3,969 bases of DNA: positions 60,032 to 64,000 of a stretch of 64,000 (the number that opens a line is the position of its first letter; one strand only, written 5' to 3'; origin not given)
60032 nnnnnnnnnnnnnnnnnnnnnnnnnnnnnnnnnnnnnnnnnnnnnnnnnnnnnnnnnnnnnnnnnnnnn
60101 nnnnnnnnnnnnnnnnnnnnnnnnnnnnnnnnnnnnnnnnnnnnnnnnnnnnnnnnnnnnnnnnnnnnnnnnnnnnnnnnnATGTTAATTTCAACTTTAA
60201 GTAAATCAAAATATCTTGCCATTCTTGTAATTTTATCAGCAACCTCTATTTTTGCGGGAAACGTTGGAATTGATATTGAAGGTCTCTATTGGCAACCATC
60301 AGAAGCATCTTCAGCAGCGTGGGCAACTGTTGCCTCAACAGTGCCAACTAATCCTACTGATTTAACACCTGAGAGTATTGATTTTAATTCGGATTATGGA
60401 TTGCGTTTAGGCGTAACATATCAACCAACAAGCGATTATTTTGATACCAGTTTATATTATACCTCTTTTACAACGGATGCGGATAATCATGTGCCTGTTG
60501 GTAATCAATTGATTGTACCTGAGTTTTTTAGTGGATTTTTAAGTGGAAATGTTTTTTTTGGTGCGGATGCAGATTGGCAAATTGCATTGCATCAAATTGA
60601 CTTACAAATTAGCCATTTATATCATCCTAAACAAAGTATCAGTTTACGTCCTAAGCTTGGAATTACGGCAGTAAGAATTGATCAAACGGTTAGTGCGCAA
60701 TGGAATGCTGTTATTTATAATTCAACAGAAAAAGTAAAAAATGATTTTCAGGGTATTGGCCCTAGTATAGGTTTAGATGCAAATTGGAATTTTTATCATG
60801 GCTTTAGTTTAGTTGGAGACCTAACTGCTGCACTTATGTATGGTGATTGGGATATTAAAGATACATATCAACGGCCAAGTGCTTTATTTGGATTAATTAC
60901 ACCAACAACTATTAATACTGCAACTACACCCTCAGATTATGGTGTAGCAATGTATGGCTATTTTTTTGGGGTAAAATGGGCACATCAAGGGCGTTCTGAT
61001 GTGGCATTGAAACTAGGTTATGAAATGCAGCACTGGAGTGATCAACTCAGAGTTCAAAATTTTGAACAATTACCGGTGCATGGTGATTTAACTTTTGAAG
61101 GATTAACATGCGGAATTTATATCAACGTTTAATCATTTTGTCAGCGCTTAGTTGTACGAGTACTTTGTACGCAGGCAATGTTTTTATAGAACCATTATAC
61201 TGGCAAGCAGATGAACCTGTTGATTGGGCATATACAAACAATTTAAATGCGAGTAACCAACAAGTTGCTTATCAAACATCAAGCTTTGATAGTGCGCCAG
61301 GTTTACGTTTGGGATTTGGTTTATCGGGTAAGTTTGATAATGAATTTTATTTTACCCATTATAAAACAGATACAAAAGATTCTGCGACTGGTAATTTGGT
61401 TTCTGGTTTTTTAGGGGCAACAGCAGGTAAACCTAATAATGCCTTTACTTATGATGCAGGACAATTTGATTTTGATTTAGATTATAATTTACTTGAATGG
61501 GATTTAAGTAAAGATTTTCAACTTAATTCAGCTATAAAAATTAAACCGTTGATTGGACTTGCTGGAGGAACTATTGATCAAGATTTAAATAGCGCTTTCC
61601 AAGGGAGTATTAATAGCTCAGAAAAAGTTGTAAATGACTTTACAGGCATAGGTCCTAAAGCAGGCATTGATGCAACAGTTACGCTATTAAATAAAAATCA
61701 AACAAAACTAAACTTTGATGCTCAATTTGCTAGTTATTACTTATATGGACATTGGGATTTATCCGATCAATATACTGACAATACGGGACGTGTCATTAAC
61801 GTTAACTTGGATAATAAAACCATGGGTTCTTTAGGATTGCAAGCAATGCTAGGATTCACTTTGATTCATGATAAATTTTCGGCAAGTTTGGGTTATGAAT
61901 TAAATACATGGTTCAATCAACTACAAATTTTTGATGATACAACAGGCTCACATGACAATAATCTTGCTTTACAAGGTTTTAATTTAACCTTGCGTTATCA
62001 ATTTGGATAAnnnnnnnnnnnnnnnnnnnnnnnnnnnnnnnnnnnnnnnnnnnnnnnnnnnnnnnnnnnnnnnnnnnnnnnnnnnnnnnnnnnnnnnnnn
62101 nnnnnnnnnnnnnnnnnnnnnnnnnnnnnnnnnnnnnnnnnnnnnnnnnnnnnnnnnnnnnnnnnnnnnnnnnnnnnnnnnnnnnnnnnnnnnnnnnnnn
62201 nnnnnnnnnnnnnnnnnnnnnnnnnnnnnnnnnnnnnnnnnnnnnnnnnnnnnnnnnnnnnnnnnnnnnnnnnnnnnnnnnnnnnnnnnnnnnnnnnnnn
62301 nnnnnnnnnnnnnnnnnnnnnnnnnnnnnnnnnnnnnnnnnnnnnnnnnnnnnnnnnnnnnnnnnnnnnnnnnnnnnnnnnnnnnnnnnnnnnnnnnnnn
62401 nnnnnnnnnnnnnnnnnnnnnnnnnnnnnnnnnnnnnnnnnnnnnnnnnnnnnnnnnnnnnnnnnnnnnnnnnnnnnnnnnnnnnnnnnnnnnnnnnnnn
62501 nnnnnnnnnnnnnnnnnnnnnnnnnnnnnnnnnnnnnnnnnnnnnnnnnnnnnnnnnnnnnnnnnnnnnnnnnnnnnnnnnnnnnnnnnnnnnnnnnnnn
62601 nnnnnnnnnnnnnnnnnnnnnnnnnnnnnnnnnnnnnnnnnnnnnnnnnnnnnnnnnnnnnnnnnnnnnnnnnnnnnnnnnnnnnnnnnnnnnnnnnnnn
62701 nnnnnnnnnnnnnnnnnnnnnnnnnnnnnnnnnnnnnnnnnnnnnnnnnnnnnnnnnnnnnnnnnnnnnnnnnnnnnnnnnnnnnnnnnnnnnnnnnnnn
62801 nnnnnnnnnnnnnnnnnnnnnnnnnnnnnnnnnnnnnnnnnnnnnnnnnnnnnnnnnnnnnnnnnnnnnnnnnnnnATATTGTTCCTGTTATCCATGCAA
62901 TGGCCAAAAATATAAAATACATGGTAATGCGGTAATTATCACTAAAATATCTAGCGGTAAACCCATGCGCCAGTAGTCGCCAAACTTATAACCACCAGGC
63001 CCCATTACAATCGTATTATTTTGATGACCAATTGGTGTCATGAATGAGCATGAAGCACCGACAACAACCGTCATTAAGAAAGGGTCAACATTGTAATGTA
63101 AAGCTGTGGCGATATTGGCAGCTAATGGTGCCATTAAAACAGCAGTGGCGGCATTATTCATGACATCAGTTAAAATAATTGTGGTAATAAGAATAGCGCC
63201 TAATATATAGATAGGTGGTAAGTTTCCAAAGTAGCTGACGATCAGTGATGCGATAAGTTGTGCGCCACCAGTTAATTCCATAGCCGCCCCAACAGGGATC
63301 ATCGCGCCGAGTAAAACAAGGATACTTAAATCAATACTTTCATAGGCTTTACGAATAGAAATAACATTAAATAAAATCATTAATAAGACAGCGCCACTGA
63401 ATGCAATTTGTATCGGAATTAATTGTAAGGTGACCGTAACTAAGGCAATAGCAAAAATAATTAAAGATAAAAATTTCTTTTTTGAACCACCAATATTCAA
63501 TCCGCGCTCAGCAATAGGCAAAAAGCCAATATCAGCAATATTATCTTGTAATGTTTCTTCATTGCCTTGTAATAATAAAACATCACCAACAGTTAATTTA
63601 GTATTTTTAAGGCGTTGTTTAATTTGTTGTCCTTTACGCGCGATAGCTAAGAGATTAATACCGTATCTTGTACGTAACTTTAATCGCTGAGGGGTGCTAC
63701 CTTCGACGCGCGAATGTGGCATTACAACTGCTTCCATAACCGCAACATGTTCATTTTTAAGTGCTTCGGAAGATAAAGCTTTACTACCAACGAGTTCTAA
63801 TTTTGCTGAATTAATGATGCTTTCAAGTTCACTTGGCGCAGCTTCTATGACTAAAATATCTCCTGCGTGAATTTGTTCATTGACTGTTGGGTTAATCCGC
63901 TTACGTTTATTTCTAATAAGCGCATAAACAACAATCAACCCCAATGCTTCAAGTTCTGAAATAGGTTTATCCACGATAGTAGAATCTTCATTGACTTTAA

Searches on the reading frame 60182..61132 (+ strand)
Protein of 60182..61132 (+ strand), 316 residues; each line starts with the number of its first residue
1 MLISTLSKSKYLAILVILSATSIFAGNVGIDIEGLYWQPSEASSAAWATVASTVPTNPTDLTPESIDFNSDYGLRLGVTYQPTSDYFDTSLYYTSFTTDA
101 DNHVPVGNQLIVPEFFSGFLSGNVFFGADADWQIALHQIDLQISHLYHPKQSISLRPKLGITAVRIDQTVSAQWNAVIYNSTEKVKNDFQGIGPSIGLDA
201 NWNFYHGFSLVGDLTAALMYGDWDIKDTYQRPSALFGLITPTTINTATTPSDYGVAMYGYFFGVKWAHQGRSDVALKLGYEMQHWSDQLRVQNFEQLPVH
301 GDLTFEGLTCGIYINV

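Call 79: search_protein_families(library=pfam, proteins=[window:60182-61132:+], max_evalue=0.01)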
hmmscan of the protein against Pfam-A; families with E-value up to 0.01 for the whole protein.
window:60182-61132:+ (316 aa): 1 family
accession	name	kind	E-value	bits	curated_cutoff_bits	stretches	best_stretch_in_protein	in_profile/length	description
PF05150.18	Legionella_OMP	-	3.5e-29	102.1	25.4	1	30-312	11-277/281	Legionella pneumophila major outer membrane protein precursor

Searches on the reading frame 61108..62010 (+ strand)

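Call 79: search_protein_families(library=pfam, proteins=[window:61108-62010:+], max_evalue=0.01)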
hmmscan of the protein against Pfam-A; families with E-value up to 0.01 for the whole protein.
window:61108-62010:+ (300 aa): 1 family
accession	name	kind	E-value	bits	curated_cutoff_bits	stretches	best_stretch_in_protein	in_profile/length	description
PF05150.18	Legionella_OMP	-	7.2e-21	74.8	25.4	1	25-298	11-280/281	Legionella pneumophila major outer membrane protein precursor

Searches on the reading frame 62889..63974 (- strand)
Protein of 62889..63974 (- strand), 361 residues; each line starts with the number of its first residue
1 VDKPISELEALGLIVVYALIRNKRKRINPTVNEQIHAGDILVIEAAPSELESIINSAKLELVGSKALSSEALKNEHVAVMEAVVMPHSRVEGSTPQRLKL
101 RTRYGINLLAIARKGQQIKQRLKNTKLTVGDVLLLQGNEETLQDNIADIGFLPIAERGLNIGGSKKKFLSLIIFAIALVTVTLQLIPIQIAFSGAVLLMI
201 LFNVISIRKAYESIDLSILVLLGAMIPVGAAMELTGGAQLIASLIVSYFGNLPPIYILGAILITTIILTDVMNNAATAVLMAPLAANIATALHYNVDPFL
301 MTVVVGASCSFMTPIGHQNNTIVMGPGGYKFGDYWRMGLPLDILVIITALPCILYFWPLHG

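Call 79: search_protein_families(library=pfam, proteins=[window:62889-63974:-], max_evalue=0.01)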
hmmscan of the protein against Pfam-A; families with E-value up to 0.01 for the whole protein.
window:62889-63974:- (361 aa): 3 families
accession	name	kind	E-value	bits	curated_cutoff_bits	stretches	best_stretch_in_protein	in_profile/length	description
PF03600.22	CitMHS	-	1e-25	91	31.9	1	108-306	193-336/336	Citrate transporter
PF02080.26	TrkA_C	-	5.4e-17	61.9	27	2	79-143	1-64/71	TrkA-C domain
PF00939.25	Na_sulph_symp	-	2e-08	34.1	27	1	190-358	296-467/472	Sodium:sulfate symporter transmembrane region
